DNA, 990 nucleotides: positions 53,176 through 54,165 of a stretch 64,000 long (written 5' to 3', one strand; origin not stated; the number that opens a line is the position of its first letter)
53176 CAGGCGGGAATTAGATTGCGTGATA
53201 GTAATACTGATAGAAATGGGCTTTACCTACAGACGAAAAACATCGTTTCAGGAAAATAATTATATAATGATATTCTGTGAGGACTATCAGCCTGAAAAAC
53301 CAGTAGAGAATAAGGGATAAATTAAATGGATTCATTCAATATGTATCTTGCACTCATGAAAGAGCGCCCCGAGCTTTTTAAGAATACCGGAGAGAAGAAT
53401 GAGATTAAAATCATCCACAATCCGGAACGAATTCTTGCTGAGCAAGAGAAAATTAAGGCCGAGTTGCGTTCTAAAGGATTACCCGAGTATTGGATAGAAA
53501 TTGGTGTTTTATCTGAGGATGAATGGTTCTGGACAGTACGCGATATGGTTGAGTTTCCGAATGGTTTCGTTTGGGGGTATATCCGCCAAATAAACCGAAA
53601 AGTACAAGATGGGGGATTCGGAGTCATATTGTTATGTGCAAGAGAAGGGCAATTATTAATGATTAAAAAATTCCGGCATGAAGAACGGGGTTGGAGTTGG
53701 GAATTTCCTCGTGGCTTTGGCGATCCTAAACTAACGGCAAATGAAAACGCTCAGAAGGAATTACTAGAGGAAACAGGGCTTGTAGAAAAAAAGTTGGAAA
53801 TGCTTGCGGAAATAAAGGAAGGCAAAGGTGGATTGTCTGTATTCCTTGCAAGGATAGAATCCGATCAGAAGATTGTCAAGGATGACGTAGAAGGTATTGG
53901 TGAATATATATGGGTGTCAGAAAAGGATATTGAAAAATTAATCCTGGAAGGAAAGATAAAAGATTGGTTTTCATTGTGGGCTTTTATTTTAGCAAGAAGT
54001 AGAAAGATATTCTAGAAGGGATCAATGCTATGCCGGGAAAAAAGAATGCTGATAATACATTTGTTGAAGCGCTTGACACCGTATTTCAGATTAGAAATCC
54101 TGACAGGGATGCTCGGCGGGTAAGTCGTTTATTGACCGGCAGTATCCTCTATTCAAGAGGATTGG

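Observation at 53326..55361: Very AT-rich two-gene cassette: ADP-ribose-pyrophosphatase-like NUDIX protein plus an unrecognisable 443-aa protein with a hydrophobic tail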

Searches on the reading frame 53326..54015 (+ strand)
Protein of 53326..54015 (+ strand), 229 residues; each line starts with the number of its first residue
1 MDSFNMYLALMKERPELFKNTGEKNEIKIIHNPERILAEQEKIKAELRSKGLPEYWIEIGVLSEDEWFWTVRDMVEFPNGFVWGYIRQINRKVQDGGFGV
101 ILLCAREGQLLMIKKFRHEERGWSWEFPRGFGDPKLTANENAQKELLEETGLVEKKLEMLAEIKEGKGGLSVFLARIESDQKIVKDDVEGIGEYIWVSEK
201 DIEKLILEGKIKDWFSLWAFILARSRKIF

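Call 4: search_protein_families(library=pfam, proteins=[window:53326-54015:+], max_evalue=0.1)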
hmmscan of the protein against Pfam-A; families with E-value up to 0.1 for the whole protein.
window:53326-54015:+ (229 aa): 3 families
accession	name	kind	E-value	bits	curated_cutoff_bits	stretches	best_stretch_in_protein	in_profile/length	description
PF00293.34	NUDIX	-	1.6e-12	48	21.1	1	97-204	5-120/134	NUDIX domain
PF14815.12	NUDIX_4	-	0.051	13.8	35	0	100-204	2-100/113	NUDIX domain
PF02631.22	RecX_HTH2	-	0.078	13.7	26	0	42-58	23-39/42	RecX, second three-helix domain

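Call 5: search_protein_families(library=padloc, proteins=[window:53326-54015:+], max_evalue=0.1)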
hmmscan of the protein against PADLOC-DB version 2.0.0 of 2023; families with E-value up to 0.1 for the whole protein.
window:53326-54015:+ (229 aa): 1 family
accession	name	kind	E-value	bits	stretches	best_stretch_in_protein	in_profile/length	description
PDLC04899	PDC-S07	-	0.00016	19.3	1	105-205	15-115/135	-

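Call 6: search_protein_families(library=ncbifam, proteins=[window:53326-54015:+], max_evalue=0.1)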
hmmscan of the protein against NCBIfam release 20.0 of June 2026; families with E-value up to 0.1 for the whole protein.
window:53326-54015:+ (229 aa): 11 families
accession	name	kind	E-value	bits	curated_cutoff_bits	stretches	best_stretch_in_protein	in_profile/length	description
NF008736.0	PRK11762.1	equivalog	1e-06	28.4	169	1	76-224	30-178/186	ADP compounds hydrolase NudE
NF001934.0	PRK00714.1-1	equivalog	1.5e-06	27.8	241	1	101-164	13-72/176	RNA pyrophosphohydrolase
TIGR02705.1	nudix_YtkD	equivalog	3.8e-06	26.5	154.4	1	99-163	26-85/156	RNA deprotection pyrophosphohydrolase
NF001937.0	PRK00714.1-4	equivalog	8.5e-06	25.5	139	1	101-164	13-72/161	RNA pyrophosphohydrolase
NF041652.1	Nud_hyd_Dein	equivalog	2.5e-05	24.6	200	1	89-212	7-137/152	Nudix hydrolase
NF006530.0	PRK08999.1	equivalog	0.00041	19.5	245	1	103-164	13-74/315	Nudix family hydrolase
NF001938.0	PRK00714.1-5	equivalog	0.00053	19.4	116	1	99-164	17-84/172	RNA pyrophosphohydrolase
NF001935.0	PRK00714.1-2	equivalog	0.0022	17.5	259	1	98-164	11-72/183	RNA pyrophosphohydrolase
TIGR00586.1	mutt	equivalog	0.0048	16.9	97.9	1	102-163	11-72/129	8-oxo-dGTP diphosphatase MutT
NF007834.0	PRK10546.1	equivalog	0.026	14.3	156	1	103-161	10-68/135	pyrimidine (deoxy)nucleoside triphosphate diphosphatase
NF008044.0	PRK10776.1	equivalog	0.027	14.3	148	1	108-163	16-71/130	8-oxo-dGTP diphosphatase MutT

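Call 11: find_homologous_proteins(query=window:53326-54015:+, max_evalue=0.001)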
Query window:53326-54015:+ (229 aa): 184 proteins with E <= 0.001 among 486 candidates; the best 120 are listed.
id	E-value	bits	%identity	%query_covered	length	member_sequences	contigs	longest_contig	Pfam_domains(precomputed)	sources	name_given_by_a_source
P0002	6.5e-144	495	100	98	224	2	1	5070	PF00293.35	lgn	-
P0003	6.6e-100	351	65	99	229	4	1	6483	PF00293.35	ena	-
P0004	1.4e-97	344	67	98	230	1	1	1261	PF00293.35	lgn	-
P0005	2.4e-97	343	66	100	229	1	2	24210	PF00293.35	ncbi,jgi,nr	ncbi:MAG: NUDIX hydrolase [Anaerolineaceae bacterium]|nr:MAG: NUDIX hydrolase [Anaerolineaceae bacte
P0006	4.9e-97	342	67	98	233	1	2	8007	PF00293.35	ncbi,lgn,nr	ncbi:MAG TPA: NUDIX domain-containing protein [Anaerolineales bacterium]|nr:NUDIX domain-containing 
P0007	5.2e-90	319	63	100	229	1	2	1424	PF00293.35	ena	-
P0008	5.5e-89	315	59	100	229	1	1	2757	PF00293.35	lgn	-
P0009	7.1e-89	315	58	100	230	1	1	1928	PF00293.35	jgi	jgi:ADP-ribose pyrophosphatase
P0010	1.0e-87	311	60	96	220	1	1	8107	PF00293.35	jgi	jgi:ADP-ribose pyrophosphatase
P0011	3.2e-87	310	58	99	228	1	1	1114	PF00293.35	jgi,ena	jgi:ADP-ribose pyrophosphatase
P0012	5.2e-87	309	59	97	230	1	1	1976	PF00293.35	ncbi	-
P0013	5.5e-87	309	60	100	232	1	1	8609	PF00293.35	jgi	jgi:ADP-ribose pyrophosphatase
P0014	6.0e-87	309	59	100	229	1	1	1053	PF00293.35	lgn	-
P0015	1.4e-86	308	59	97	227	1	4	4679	PF00293.35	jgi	-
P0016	6.5e-86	305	59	100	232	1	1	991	PF00293.35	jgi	jgi:ADP-ribose pyrophosphatase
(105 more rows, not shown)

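Call 12: find_encoding_contigs(protein=P0005, flank=6000, max_places=2)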
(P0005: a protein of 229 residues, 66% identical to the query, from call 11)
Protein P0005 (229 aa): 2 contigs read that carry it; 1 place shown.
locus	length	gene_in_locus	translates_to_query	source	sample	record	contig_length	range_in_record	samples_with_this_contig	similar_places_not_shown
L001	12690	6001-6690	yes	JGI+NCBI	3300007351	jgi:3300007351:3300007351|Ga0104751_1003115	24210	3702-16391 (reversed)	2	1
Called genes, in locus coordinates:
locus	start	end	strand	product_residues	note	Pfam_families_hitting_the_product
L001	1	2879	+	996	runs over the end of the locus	PF01565:FAD_binding_4, PF02913:FAD-oxidase_C, PF13183:Fer4_8, PF13534:Fer4_17 (weak)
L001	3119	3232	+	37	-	-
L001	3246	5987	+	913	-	PF04313:HSDR_N (faint), PF00270:DEAD (weak), PF04851:ResIII, PF18766:SWI2_SNF2, PF00271:Helicase_C, PF08463:EcoEI_R_C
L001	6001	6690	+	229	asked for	PF00293:NUDIX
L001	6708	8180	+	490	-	-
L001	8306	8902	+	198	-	-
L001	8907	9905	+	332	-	PF01073:3Beta_HSD, PF01370:Epimerase, PF02719:Polysacc_synt_2, PF04321:RmlD_sub_bind, PF05368:NmrA (weak), PF13460:NAD_binding_10, PF16363:GDP_Man_Dehyd, PF07993:NAD_binding_4 (weak)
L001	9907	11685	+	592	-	PF12161:HsdM_N, PF02384:N6_Mtase, PF07669:Eco57I (weak)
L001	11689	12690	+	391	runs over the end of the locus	PF01420:Methylase_S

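Call 13: find_encoding_contigs(protein=P0006, flank=6000, max_places=2)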
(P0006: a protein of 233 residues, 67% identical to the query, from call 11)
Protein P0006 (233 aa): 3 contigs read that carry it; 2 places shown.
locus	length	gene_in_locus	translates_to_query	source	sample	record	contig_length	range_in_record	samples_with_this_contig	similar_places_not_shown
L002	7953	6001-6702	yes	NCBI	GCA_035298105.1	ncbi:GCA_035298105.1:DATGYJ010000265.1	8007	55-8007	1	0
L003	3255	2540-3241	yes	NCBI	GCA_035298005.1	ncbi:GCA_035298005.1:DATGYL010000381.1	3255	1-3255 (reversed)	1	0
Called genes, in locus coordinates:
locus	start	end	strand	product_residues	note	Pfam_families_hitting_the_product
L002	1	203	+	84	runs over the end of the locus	?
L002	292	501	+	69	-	-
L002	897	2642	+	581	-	PF00664:ABC_membrane, PF02463:SMC_N (faint), PF00005:ABC_tran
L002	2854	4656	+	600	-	PF00664:ABC_membrane, PF13401:AAA_22 (faint), PF02463:SMC_N (weak), PF00005:ABC_tran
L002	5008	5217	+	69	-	-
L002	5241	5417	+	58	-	-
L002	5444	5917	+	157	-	PF01230:HIT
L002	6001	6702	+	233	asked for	PF00293:NUDIX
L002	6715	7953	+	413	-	PF01582:TIR (faint), PF13676:TIR_2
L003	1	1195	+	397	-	PF13401:AAA_22 (faint), PF13555:AAA_29 (faint), PF00005:ABC_tran, PF02463:SMC_N (weak)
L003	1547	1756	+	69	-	-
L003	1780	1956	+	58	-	-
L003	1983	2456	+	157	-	PF01230:HIT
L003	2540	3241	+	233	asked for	PF00293:NUDIX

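Call 14: find_encoding_contigs(protein=P0003, flank=6000, max_places=2)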
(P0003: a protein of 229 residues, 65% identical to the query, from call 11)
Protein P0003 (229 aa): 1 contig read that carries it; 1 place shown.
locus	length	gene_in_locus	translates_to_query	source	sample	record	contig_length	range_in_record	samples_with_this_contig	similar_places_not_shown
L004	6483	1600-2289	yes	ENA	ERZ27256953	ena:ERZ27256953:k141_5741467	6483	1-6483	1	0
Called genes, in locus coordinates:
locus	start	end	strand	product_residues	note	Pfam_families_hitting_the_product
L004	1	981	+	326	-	?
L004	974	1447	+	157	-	PF01230:HIT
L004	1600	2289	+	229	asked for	PF00293:NUDIX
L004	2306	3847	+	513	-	-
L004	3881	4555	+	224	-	-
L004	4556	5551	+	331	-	PF01073:3Beta_HSD, PF01370:Epimerase, PF02719:Polysacc_synt_2, PF04321:RmlD_sub_bind, PF05368:NmrA, PF13460:NAD_binding_10, PF16363:GDP_Man_Dehyd, PF07993:NAD_binding_4 (weak), +1 more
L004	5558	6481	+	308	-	?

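Call 30: search_protein_families(library=pfam, proteins=[L001:6708-8180:+, L004:2306-3847:+, L002:6715-7953:+, L001:8306-8902:+, L004:3881-4555:+], max_evalue=0.05)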
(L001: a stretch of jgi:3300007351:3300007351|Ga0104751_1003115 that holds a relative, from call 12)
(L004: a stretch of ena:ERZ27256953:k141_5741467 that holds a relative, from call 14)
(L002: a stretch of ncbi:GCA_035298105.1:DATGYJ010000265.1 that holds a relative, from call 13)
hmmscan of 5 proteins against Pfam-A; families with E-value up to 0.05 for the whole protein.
L001:6708-8180:+ (490 aa): 2 families
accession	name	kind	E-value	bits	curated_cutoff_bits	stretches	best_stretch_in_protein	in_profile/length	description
PF11535.13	Calci_bind_CcbP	-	0.028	15.3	21.5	0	75-106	4-35/105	Calcium binding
PF10922.13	T7-like_gp12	-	0.044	14.5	22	0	124-163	28-65/85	Bacteriophage T7-like, gene 1.2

L004:2306-3847:+ (513 aa): 0 families

L002:6715-7953:+ (413 aa): 3 families
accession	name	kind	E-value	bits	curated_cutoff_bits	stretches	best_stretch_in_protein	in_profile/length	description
PF13676.11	TIR_2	-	4.1e-24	85.9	28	1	12-126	1-110/122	TIR domain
PF01582.25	TIR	-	1.9e-05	25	21.3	1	20-94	14-87/179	TIR domain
PF10137.14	CAP12-PCTIR_TIR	-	0.02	15.3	24.7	1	11-76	1-66/119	CAP12/Pycsar effector protein, TIR domain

L001:8306-8902:+ (198 aa): 0 families

L004:3881-4555:+ (224 aa): 0 families

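Call 38: find_related_loci(query=A2, collection=genome_contigs, flank=6000)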
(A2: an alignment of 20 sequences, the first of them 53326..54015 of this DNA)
Query A2 (229 aa) in genome_contigs; peptide patterns used: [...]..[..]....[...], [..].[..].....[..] (x = any residue, [..] = any of these).
132 stretches matched a pattern; 90 encode a relative of the query (tblastn E <= 1e-3); the best 80 are kept; 74 distinct loci.
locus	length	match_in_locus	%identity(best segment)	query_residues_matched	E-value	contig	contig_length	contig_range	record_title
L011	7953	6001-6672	67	1-224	8e-95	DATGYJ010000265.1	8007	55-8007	MAG TPA_asm: Anaerolineales bacterium isolate SMAG_U10632 k141_90186, whole genome shotgun sequence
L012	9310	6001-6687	56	1-229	1e-84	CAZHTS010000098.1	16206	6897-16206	MAG TPA_asm: uncultured Anaerolineaceae bacterium isolate binchicken_co20_77 genome assembly, contig: NODE_6818_length_1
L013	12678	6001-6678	54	1-225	2e-83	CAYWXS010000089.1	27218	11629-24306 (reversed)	MAG TPA_asm: uncultured Anaerolinea sp. isolate SRP284006_co1_157 genome assembly, contig: NODE_2715_length_27218_cov_9.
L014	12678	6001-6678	56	2-226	2e-82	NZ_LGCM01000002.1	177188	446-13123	Levilinea saccharolytica strain KIBI-1 contig_7, whole genome shotgun sequence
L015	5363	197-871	55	1-224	1e-81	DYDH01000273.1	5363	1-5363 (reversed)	MAG TPA_asm: Herpetosiphon sp. isolate IMS_BF NODE_3533_length_5511_cov_3.72709, whole genome shotgun sequence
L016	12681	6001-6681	54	1-226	4e-81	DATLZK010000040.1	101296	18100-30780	MAG TPA_asm: Anaerolineales bacterium isolate SMAG_U13296 k141_295031, whole genome shotgun sequence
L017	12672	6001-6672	55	1-223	5e-81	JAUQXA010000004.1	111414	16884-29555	MAG: Anaerolineales bacterium isolate BIN17 contig_21290, whole genome shotgun sequence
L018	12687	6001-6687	52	1-229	1e-80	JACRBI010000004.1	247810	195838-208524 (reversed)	MAG: Chloroflexi bacterium isolate NC_groundwater_1616_Pr3_B-0.1um_52_55 SR-2_scaffold_141_343611, whole genome shotgun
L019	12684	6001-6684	54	2-228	3e-80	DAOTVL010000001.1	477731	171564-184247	MAG TPA_asm: Anaerolineales bacterium isolate H11_54 k163_2340, whole genome shotgun sequence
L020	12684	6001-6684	53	1-227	6e-80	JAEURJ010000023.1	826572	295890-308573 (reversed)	MAG: Anaerolineales bacterium isolate new MAG-274 k141_733045, whole genome shotgun sequence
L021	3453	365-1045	53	1-226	5e-80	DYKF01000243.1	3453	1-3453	MAG TPA_asm: Caldithrix sp. isolate SulCav_AS07-7_2_46_39 SulCav_AS07_7_22977_length_3453_cov_23_646557, whole genome sh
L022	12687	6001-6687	51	1-228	4e-79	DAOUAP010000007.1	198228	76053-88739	MAG TPA_asm: Anaerolineales bacterium isolate H66_673 k113_231461, whole genome shotgun sequence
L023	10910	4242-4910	54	1-222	2e-78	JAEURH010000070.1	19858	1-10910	MAG: Anaerolineales bacterium isolate new MAG-272 NODE_70_length_19858_cov_24.069764, whole genome shotgun sequence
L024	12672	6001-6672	54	1-223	5e-77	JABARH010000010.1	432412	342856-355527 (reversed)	MAG: Anaerolineales bacterium isolate Bin_53R c_000000000069, whole genome shotgun sequence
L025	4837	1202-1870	55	3-224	5e-77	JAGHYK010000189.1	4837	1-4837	MAG: Chloroflexota bacterium isolate 630D.37 NODE_5327_length_4837_cov_118.460059, whole genome shotgun sequence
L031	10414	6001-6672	48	1-229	8e-64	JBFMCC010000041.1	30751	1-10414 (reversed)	MAG: Chloroflexota bacterium isolate MAG181 MAG181_41, whole genome shotgun sequence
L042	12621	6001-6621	38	7-223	4e-41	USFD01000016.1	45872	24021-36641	uncultured Ruminococcus sp. isolate UMGS1662 genome assembly, contig: NODE_552_length_45872_cov_6.343868, whole genome s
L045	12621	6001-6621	39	7-223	3e-37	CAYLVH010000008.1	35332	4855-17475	MAG TPA_asm: uncultured Oscillospiraceae bacterium isolate SRP141132_co7_370 genome assembly, contig: NODE_542_length_35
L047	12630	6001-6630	36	5-224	8e-37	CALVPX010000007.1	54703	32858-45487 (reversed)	MAG: uncultured Clostridia bacterium isolate BRZ_BT__bin29 genome assembly, contig: BRZ_BT__NODE_575_length_54703_cov_10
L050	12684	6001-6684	34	7-229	1e-35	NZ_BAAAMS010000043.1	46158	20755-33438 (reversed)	Streptomyces albidochromogenes strain JCM 13858 sequence43, whole genome shotgun sequence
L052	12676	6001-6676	42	1-226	3e-45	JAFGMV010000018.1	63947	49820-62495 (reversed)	MAG: Anaerolineales bacterium isolate Zod_Metabat.498 k87_936982, whole genome shotgun sequence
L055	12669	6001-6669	34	1-223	2e-33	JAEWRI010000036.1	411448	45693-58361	MAG: Bacillota bacterium isolate OH_SBrB_52 k127_567235, whole genome shotgun sequence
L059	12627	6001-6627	34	15-224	6e-32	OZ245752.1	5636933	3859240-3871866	MAG: Alphaproteobacteria bacterium isolate 60483b17-d283-4acc-97ec-cf52142c3eea genome assembly, chromosome: 1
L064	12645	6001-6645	33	4-213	1e-30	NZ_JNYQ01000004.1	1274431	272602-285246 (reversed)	[Kitasatospora] papulosa strain NRRL B-16504 contig4.1, whole genome shotgun sequence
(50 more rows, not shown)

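Call 39: search_solved_structures(query=A2, max_evalue=0.001, show_alignments=1)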
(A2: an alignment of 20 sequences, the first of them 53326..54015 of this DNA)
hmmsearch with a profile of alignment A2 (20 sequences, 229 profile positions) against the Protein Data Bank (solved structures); distinct sequences matched with E-value up to 0.001: 43.
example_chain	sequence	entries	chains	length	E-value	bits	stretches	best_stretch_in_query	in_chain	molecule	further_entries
5c7q_A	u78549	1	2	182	4.5e-12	49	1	72-221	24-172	NudF protein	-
5c7t_A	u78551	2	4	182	2.8e-11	46.4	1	72-221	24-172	NudF protein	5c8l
1vhg_A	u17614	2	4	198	7.1e-10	41.8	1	84-167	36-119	ADP compounds hydrolase nudE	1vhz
2yvm_A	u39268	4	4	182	2.8e-09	39.9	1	102-216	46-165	MutT/nudix family protein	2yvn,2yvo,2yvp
8wv3_A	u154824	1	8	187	1.4e-07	34.3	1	73-222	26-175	ADP-ribose pyrophosphatase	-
9jax_E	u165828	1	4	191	1.6e-07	34.2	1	73-222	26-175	ADP-ribose pyrophosphatase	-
8zr8_A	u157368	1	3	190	2.1e-07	33.8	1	73-222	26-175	Methanol dehydrogenase activator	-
1v8i_A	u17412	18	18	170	4.5e-07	32.7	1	96-200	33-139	ADP-ribose pyrophosphatase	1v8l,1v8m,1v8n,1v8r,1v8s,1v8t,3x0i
3bm4_A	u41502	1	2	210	1.3e-06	31.2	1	81-224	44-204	ADP-sugar pyrophosphatase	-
2dsc_A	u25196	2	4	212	1.3e-06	31.1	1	78-224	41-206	ADP-sugar pyrophosphatase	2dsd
5qj4_A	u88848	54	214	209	1.5e-06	31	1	64-223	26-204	ADP-sugar pyrophosphatase | NUDT5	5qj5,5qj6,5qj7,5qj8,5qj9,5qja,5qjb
5nqr_A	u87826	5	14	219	1.5e-06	30.9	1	78-224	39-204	ADP-sugar pyrophosphatase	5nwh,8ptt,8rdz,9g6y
3aca_A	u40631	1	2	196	1.7e-06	30.8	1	81-223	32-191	ADP-sugar pyrophosphatase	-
3ac9_A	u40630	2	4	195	1.7e-06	30.8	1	82-223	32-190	ADP-sugar pyrophosphatase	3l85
2dsb_A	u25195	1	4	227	1.7e-06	30.8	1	77-224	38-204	ADP-sugar pyrophosphatase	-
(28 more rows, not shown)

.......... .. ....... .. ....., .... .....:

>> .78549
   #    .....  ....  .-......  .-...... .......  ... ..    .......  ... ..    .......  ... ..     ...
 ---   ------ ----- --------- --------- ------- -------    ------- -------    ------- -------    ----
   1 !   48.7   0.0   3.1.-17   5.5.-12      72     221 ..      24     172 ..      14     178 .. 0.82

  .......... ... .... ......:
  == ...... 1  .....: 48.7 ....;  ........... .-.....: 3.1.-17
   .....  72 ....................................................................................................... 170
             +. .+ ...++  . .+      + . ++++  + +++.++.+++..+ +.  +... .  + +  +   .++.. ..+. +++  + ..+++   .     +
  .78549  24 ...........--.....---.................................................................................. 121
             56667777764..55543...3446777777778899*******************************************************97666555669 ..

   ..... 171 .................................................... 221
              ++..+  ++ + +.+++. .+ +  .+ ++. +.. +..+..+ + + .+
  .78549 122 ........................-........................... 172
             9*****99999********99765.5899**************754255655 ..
